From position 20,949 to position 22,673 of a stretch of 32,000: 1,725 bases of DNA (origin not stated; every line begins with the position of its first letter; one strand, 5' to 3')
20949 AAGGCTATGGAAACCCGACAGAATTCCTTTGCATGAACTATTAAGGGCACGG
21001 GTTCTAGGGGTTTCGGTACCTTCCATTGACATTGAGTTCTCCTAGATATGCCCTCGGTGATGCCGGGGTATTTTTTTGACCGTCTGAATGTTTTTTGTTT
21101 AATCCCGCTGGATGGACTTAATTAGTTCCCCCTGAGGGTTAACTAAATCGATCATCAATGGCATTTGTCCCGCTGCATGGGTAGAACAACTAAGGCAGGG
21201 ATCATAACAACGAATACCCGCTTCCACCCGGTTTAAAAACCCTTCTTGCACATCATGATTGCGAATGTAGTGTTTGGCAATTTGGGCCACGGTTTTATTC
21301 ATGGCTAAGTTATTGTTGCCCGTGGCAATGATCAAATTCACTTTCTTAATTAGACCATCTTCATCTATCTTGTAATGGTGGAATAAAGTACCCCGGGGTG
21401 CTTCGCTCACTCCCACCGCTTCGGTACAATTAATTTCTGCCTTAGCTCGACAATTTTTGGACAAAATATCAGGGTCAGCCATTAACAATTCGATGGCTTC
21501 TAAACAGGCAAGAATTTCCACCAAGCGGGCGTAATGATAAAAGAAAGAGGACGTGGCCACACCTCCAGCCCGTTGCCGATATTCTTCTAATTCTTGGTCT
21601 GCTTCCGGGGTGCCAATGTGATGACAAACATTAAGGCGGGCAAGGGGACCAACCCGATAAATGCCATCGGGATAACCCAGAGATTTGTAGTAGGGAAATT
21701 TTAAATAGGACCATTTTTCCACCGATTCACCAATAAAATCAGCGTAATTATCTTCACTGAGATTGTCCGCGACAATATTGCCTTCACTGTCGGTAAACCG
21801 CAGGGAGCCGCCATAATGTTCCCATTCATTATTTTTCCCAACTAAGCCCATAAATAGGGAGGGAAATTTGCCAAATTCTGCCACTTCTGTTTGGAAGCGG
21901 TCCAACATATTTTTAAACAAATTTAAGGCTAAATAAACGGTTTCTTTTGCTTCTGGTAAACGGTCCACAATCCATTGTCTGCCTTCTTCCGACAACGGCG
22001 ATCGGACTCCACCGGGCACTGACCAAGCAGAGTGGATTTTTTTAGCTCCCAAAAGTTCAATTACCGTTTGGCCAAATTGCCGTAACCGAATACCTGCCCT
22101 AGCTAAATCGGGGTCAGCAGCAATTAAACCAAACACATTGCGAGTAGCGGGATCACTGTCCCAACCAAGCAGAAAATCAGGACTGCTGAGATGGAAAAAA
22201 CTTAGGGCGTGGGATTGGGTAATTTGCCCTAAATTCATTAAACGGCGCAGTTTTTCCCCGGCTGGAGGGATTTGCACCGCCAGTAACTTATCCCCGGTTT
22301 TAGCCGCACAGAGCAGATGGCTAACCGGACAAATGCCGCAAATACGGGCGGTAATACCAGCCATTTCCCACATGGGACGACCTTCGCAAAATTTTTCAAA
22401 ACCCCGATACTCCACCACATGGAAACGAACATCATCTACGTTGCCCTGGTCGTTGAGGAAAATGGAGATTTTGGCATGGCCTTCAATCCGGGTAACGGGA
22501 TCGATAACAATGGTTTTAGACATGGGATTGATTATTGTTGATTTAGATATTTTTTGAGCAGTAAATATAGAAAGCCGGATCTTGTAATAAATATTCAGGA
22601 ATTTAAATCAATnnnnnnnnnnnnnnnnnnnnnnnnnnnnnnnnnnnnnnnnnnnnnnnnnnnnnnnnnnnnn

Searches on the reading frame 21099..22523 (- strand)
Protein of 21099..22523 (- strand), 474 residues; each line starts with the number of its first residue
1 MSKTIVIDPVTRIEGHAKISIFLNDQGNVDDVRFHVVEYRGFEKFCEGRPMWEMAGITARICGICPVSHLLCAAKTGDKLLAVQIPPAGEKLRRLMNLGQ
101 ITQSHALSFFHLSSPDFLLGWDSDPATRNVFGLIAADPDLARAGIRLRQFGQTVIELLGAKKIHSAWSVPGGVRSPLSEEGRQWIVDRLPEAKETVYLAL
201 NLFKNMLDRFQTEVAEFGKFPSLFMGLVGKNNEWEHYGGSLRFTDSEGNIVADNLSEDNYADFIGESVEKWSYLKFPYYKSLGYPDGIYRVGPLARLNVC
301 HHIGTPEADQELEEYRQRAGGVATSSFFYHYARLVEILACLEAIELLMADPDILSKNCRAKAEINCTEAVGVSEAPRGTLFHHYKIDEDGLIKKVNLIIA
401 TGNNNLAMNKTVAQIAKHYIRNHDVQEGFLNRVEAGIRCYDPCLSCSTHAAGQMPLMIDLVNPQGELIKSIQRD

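Call 3: search_protein_families(library=pfam, proteins=[window:21099-22523:-], max_evalue=0.1)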
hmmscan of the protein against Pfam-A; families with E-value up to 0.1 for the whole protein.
window:21099-22523:- (474 aa): 2 families
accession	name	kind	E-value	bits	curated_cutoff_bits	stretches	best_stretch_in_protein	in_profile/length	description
PF00374.24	NiFeSe_Hases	-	3.1e-29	102.8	25.8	2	40-118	1-79/508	Nickel-dependent hydrogenase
PF03544.19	TonB_C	-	0.084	13.8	24.6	0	12-33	13-34/79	Gram-negative bacterial TonB protein C-terminal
